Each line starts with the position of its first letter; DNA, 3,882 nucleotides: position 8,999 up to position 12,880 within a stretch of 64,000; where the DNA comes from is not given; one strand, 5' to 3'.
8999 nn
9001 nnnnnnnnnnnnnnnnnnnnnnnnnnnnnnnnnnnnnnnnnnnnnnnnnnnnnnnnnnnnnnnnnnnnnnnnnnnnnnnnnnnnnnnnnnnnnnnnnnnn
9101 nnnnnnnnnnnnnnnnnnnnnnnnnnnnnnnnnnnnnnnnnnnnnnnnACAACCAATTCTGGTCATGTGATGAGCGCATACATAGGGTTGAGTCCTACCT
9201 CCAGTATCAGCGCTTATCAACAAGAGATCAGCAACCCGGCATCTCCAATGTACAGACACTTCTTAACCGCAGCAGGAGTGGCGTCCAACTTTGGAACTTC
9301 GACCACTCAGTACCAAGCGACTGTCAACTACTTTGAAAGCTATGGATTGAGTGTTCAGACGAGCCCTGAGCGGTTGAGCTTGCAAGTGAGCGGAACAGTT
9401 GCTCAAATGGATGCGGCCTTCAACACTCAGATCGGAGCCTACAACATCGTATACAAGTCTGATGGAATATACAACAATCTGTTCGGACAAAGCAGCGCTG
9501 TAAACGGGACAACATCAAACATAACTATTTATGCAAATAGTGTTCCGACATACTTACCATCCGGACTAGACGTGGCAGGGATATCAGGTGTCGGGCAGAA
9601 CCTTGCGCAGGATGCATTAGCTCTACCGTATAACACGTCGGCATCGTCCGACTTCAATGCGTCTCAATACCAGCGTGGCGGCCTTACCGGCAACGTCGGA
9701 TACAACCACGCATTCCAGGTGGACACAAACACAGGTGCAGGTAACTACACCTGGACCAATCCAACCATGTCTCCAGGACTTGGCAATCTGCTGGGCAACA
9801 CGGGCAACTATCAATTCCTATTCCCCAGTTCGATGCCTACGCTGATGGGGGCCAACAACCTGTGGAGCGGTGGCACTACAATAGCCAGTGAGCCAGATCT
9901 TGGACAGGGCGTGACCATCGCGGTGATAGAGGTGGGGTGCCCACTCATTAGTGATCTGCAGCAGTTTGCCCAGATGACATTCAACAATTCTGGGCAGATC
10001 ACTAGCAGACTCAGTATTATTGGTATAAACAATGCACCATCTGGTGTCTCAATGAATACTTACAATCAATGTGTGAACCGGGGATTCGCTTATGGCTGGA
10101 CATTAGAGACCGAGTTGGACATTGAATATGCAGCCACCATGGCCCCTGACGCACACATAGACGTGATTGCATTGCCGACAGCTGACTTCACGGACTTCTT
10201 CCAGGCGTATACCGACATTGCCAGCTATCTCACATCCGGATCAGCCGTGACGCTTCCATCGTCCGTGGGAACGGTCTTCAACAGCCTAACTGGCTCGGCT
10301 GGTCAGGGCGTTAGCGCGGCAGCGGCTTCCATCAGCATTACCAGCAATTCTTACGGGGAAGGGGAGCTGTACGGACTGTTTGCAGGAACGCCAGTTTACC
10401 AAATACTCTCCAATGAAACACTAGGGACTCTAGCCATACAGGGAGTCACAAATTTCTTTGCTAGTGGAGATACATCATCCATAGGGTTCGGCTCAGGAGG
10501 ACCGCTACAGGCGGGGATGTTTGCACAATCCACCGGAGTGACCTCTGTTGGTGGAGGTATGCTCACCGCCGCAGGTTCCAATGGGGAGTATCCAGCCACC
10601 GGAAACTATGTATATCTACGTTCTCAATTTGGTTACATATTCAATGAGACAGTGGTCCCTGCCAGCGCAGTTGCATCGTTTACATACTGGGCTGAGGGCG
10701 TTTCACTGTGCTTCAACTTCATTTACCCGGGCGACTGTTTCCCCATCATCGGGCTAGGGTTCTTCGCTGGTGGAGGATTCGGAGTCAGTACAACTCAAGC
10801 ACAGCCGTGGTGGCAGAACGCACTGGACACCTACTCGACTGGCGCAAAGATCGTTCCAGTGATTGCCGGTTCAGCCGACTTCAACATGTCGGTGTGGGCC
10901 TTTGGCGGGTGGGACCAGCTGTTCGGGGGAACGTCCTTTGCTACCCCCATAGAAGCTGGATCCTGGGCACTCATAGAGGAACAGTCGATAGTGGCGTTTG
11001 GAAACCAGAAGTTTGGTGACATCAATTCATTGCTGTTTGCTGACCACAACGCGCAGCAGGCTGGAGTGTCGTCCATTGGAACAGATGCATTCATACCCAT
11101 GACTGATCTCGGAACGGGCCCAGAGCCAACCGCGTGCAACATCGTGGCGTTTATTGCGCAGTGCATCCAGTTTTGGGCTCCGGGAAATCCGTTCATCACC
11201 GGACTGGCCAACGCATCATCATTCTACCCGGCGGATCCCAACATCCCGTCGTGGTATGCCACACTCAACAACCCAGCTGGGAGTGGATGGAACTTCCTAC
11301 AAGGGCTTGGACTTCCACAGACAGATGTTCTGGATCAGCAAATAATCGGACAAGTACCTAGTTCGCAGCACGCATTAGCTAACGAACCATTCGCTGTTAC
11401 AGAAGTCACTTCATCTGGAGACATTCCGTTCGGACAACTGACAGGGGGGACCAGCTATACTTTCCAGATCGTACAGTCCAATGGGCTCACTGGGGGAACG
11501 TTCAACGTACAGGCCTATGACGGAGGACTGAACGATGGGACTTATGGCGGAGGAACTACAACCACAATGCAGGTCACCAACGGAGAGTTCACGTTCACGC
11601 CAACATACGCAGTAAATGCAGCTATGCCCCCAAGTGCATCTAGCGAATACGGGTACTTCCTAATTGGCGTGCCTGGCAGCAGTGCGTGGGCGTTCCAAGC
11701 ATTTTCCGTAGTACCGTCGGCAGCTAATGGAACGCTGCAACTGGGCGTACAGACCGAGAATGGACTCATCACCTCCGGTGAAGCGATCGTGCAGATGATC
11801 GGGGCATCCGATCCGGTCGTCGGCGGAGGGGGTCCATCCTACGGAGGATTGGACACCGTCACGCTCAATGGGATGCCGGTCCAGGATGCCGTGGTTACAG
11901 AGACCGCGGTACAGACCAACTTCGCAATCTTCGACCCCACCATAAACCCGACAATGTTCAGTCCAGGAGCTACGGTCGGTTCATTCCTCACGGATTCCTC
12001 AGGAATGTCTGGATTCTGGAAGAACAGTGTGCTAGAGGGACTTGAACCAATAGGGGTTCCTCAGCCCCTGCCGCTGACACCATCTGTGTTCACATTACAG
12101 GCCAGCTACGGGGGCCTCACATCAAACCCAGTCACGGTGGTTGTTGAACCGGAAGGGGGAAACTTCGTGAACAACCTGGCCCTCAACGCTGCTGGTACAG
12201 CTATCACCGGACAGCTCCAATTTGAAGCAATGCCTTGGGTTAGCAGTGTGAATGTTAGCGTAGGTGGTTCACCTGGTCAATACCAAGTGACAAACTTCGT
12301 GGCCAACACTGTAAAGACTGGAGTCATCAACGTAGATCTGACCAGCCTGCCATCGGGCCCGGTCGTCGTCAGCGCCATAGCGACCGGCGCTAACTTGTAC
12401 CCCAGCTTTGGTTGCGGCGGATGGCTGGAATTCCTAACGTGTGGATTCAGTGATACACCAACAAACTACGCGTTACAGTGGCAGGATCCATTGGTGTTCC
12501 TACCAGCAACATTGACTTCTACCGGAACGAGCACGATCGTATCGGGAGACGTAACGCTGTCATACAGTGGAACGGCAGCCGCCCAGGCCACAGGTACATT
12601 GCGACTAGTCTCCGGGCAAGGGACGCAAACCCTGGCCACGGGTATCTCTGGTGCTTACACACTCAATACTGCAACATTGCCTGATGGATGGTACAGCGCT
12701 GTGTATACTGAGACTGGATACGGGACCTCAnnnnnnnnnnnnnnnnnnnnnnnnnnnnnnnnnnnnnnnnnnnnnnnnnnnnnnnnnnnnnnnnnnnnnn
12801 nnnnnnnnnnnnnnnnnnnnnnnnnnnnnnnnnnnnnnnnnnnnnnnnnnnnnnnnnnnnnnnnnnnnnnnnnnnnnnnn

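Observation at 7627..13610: ~5 kb low-GC island encoding a giant tail-anchored sedolisin-like protease, abutting a degraded IS110 transposase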

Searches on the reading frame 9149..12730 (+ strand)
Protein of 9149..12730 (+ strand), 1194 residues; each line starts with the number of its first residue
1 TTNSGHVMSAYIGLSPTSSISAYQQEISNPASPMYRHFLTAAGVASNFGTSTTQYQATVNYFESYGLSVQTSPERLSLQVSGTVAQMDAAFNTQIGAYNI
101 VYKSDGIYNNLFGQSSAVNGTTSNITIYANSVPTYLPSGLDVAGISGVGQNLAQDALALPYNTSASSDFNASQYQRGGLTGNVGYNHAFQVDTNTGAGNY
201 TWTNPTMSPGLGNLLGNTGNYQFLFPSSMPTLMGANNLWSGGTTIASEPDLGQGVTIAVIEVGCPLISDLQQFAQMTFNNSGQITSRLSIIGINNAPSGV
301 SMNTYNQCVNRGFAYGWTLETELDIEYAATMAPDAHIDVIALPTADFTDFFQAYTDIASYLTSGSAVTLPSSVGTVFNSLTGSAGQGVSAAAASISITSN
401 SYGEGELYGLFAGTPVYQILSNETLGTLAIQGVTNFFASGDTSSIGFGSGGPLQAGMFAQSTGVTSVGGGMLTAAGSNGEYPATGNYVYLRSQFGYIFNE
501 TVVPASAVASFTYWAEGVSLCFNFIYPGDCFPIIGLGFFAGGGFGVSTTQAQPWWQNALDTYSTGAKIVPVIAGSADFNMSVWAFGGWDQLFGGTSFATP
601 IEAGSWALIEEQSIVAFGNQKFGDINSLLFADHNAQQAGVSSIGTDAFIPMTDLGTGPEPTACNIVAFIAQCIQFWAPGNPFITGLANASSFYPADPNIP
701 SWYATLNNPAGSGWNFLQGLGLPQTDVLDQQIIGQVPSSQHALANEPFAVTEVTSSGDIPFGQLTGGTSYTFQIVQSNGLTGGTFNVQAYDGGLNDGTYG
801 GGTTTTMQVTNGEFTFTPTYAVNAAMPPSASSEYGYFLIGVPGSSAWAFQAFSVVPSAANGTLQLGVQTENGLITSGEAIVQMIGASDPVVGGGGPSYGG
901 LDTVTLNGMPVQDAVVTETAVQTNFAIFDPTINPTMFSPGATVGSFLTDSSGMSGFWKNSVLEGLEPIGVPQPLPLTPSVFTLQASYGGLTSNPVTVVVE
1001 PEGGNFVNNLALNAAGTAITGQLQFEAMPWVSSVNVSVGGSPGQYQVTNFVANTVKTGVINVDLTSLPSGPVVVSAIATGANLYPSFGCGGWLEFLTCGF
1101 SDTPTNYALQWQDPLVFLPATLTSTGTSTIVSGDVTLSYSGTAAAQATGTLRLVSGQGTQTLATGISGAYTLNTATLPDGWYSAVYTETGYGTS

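Call 11: find_homologous_proteins(query=window:9149-12730:+)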
Query window:9149-12730:+ (1194 aa): 90 proteins with E <= 0.001 among 8000 candidates.
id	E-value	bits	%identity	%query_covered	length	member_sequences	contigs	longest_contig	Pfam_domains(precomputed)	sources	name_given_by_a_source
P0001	0.0e+0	2166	82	100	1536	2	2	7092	PF09286.17,PF11559.14,PF24161.2,PF05557.19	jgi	-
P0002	0.0e+0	1846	71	100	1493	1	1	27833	PF09286.17,PF11559.14,PF24161.2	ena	-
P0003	0.0e+0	1749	100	66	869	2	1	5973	PF09286.17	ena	-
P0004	0.0e+0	1288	68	72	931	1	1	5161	PF09286.17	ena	-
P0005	8.5e-266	903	46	99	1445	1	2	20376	PF09286.17,PF04102.18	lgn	-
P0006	1.8e-254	866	45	99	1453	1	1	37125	PF09286.17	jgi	jgi:subtilase family serine protease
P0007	2.3e-254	865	43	99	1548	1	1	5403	PF09286.17,PF08614.17,PF23649.2,PF19220.7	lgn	-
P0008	6.1e-250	851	44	98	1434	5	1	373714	PF09286.17,PF04102.18,PF24161.2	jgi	jgi:subtilase family serine protease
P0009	1.8e-246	839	43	100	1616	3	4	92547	PF25994.1,PF09286.17,PF08614.17,PF04849.19,PF23649.2,PF19220.7,PF24161.2,PF24922.1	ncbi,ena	-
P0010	3.1e-244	832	44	99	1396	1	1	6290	PF25994.1,PF09286.17,PF13870.12,PF01576.25,PF10473.15,PF14282.12,PF16326.11,PF12795.13,PF08614.17,PF06810.18,PF05701.17,PF23649.2,PF19220.7,PF04102.18,PF24161.2,PF14662.12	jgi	jgi:subtilase family serine protease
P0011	2.9e-240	819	43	99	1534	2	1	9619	PF09286.17,PF11559.14,PF24161.2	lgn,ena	-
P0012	1.3e-237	810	43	99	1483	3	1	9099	PF25994.1,PF09286.17,PF08614.17,PF19220.7,PF24161.2,PF24627.2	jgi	-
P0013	3.0e-237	809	43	99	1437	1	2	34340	PF09286.17,PF24161.2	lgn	-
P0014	3.9e-237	808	43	99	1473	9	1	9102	PF09286.17,PF24161.2,PF24627.2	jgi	-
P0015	1.6e-235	803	43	99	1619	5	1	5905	PF25994.1,PF09286.17,PF06818.21,PF27605.1,PF13094.12,PF10473.15,PF12795.13,PF08614.17,PF11559.14,PF28256.1,PF06810.18,PF23649.2,PF19220.7,PF05622.18,PF24161.2,PF24627.2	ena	-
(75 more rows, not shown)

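Call 12: find_encoding_contigs(protein=P0002, flank=10000, max_places=3)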
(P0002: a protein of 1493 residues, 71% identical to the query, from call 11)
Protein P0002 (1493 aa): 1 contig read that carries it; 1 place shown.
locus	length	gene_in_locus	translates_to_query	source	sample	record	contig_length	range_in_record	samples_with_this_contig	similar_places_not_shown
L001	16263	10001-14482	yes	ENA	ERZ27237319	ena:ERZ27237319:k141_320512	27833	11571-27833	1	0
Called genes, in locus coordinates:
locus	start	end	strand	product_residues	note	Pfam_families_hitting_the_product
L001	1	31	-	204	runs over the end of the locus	-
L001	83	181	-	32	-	-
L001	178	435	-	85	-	-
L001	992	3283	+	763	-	PF00133:tRNA-synt_1, PF09334:tRNA-synt_1g, PF01588:tRNA_bind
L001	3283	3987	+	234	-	PF02811:PHP, PF13263:PHP_C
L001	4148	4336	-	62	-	-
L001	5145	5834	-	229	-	PF03352:Adenine_glyco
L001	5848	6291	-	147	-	PF06240:COXG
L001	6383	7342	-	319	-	PF04055:Radical_SAM, PF06463:Mob_synth_C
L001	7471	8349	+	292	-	PF00941:FAD_binding_5, PF03450:CO_deh_flav_C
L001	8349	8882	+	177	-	PF00111:Fer2, PF01799:Fer2_2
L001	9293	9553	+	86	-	-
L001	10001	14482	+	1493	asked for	PF09286:Pro-kuma_activ, PF11559:ADIP (faint), PF24161:CCDC39 (faint)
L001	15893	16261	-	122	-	?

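Call 13: find_encoding_contigs(protein=P0001, flank=10000, max_places=3)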
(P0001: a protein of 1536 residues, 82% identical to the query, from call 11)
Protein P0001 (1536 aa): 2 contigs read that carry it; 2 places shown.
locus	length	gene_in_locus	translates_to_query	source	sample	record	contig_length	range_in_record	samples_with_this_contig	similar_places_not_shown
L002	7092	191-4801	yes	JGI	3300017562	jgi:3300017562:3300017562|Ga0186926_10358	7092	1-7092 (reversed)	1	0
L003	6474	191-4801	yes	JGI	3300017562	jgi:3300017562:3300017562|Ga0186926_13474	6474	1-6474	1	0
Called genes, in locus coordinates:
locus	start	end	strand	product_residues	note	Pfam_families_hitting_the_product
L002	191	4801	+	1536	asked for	PF09286:Pro-kuma_activ, PF05557:MAD (faint), PF11559:ADIP (weak), PF24161:CCDC39 (weak)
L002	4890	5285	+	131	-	-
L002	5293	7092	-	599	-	?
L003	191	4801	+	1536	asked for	PF09286:Pro-kuma_activ, PF05557:MAD (faint), PF11559:ADIP (weak), PF24161:CCDC39 (weak)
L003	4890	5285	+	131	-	-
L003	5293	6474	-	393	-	?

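Call 14: find_encoding_contigs(protein=P0003, flank=10000, max_places=3)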
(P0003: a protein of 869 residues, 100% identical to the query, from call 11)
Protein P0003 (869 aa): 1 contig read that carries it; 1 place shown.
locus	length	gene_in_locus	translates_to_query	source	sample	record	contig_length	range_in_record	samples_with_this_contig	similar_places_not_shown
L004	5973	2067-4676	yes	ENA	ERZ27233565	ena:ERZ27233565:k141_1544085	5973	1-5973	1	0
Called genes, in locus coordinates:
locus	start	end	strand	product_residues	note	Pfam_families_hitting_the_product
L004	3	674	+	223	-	?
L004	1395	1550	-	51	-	-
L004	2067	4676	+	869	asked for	PF09286:Pro-kuma_activ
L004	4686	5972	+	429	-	?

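Call 32: search_protein_families(library=pfam, proteins=[L002:4890-5282:+, L002:5293-7092:-], max_evalue=1)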
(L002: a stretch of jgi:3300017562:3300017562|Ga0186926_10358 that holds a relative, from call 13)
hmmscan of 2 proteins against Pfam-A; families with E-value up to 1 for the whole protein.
L002:4890-5282:+ (131 aa): 1 family
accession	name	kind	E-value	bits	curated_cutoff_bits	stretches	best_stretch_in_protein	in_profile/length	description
PF09297.16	Zn_ribbon_NUD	-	0.12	12.5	24.8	1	118-130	3-15/32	NADH pyrophosphatase zinc ribbon domain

L002:5293-7092:- (599 aa): 3 families
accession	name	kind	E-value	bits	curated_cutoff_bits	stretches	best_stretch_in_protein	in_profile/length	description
PF00270.35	DEAD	-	1.7e-15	57.6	26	1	7-130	46-166/167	DEAD/DEAH box helicase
PF00271.37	Helicase_C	-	2.3e-07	31.5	23.5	1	208-286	40-109/110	Helicase conserved C-terminal domain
PF01531.22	Glyco_transf_11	-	0.045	13.4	23.9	1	284-371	39-126/298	Glycosyl transferase family 11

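Call 35: search_protein_families(library=pfam, proteins=[L001:15893-16261:-, L001:9293-9550:+], max_evalue=0.1)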
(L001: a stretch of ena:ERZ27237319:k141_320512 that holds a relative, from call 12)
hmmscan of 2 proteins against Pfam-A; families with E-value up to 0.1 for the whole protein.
L001:15893-16261:- (122 aa): 1 family
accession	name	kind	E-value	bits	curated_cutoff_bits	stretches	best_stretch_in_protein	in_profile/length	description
PF13358.12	DDE_3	-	0.0006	20.1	28.6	1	4-78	65-141/146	DDE superfamily endonuclease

L001:9293-9550:+ (86 aa): 0 families

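Call 43: find_encoding_contigs(protein=P0004, flank=10000, max_places=2)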
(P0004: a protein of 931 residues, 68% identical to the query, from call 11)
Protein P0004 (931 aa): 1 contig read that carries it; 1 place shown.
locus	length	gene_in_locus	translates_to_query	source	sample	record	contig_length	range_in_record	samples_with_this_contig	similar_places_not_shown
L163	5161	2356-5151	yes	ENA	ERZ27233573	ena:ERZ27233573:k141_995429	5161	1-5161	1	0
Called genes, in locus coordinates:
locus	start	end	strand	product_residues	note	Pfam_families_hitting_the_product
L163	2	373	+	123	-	?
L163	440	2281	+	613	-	PF12222:PNGaseA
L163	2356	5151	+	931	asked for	PF09286:Pro-kuma_activ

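Call 44: find_encoding_contigs(protein=P0005, flank=10000, max_places=2)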
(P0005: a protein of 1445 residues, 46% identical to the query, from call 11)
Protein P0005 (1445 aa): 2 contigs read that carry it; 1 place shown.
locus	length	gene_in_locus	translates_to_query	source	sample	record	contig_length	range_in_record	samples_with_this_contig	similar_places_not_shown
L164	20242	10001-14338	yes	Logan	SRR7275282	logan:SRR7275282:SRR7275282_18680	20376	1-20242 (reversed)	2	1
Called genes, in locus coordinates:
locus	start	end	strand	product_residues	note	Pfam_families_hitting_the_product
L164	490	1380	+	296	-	-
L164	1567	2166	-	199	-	PF04967:HTH_10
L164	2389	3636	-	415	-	PF02515:CoA_transf_3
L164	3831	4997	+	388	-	-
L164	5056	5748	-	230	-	-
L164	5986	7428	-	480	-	PF03486:HI0933_like (faint), PF07992:Pyr_redox_2, PF13738:Pyr_redox_3, PF00070:Pyr_redox, PF02852:Pyr_redox_dim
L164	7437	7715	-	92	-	PF00403:HMA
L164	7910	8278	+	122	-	PF01638:HxlR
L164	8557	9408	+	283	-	PF01555:N6_N4_Mtase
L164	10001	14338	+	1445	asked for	PF09286:Pro-kuma_activ, PF04102:SlyX (faint)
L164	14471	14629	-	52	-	-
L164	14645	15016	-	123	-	PF00903:Glyoxalase, PF13669:Glyoxalase_4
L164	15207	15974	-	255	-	PF00106:adh_short, PF08659:KR, PF23441:SDR (weak), PF13561:adh_short_C2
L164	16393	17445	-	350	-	PF01040:UbiA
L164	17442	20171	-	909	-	PF13302:Acetyltransf_3, PF00583:Acetyltransf_1, PF13508:Acetyltransf_7, PF02629:CoA_binding, PF13380:CoA_binding_2, PF13607:Succ_CoA_lig, PF19045:Ligase_CoA_2, PF13549:ATP-grasp_5, +1 more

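Call 45: find_encoding_contigs(protein=P0006, flank=10000, max_places=2)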
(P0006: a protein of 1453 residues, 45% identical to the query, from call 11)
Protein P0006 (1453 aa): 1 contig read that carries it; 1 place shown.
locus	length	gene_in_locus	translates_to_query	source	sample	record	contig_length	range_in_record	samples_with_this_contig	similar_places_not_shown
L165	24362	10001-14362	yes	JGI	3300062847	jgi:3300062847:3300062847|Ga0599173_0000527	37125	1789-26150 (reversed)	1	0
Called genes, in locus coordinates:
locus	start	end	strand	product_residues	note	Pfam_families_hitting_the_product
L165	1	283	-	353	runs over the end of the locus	PF13240:Zn_Ribbon_1 (weak), PF13248:Zn_ribbon_3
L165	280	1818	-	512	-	-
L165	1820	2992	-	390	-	-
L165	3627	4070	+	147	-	-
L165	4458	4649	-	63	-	-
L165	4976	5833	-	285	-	PF11999:Ice_binding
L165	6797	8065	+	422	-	PF00535:Glycos_transf_2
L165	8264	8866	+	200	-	PF04229:GrpB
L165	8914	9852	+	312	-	-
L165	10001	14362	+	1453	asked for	PF09286:Pro-kuma_activ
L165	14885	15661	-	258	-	-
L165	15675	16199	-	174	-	PF00989:PAS, PF13188:PAS_8 (weak), PF08448:PAS_4, PF13426:PAS_9 (weak)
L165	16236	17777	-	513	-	PF06745:ATPase (faint), PF07088:GvpD_P-loop, PF13191:AAA_16 (weak)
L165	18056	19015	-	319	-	PF01916:DS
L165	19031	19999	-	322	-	PF06550:SPP, PF04258:Peptidase_A22B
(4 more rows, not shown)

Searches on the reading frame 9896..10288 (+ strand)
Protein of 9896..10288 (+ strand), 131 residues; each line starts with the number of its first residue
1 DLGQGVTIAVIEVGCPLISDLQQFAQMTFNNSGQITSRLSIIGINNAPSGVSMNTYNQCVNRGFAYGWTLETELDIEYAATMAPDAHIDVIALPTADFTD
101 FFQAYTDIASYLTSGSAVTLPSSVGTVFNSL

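Call 91: search_solved_structures(query=window:9896-10288:+, max_evalue=10, show_alignments=3)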
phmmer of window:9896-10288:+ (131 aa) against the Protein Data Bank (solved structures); distinct sequences matched with E-value up to 10: 13.
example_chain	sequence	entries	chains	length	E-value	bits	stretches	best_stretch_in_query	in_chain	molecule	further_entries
1qca_A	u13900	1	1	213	0.06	16.9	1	82-124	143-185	TYPE III CHLORAMPHENICOL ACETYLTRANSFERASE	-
1cla_A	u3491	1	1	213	0.061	16.8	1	64-124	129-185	TYPE III CHLORAMPHENICOL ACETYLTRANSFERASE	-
2cla_A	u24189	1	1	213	0.068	16.7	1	64-125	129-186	CHLORAMPHENICOL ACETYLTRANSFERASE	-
3cla_A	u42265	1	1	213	0.07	16.6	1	64-124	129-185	TYPE III CHLORAMPHENICOL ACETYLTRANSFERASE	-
6x7q_A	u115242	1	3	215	0.072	16.6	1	64-124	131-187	Chloramphenicol acetyltransferase 3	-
1cia_A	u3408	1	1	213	0.074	16.6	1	64-124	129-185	CHLORAMPHENICOL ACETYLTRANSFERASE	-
1t1i_A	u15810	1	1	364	0.098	16.2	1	31-107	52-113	kumamolisin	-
1gt9_1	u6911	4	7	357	0.099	16.2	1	27-107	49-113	KUMAMOLYSIN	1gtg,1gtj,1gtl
4cla_A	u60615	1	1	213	0.17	15.4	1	66-124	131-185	TYPE III CHLORAMPHENICOL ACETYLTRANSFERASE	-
1t1e_A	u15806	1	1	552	0.2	15.2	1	31-107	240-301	kumamolisin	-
1t1g_A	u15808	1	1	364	0.32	14.5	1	47-107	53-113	kumamolisin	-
1zvj_A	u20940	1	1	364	0.77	13.3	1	40-106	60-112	kumamolisin-As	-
1sio_A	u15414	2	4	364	0.78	13.3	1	40-106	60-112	kumamolisin-As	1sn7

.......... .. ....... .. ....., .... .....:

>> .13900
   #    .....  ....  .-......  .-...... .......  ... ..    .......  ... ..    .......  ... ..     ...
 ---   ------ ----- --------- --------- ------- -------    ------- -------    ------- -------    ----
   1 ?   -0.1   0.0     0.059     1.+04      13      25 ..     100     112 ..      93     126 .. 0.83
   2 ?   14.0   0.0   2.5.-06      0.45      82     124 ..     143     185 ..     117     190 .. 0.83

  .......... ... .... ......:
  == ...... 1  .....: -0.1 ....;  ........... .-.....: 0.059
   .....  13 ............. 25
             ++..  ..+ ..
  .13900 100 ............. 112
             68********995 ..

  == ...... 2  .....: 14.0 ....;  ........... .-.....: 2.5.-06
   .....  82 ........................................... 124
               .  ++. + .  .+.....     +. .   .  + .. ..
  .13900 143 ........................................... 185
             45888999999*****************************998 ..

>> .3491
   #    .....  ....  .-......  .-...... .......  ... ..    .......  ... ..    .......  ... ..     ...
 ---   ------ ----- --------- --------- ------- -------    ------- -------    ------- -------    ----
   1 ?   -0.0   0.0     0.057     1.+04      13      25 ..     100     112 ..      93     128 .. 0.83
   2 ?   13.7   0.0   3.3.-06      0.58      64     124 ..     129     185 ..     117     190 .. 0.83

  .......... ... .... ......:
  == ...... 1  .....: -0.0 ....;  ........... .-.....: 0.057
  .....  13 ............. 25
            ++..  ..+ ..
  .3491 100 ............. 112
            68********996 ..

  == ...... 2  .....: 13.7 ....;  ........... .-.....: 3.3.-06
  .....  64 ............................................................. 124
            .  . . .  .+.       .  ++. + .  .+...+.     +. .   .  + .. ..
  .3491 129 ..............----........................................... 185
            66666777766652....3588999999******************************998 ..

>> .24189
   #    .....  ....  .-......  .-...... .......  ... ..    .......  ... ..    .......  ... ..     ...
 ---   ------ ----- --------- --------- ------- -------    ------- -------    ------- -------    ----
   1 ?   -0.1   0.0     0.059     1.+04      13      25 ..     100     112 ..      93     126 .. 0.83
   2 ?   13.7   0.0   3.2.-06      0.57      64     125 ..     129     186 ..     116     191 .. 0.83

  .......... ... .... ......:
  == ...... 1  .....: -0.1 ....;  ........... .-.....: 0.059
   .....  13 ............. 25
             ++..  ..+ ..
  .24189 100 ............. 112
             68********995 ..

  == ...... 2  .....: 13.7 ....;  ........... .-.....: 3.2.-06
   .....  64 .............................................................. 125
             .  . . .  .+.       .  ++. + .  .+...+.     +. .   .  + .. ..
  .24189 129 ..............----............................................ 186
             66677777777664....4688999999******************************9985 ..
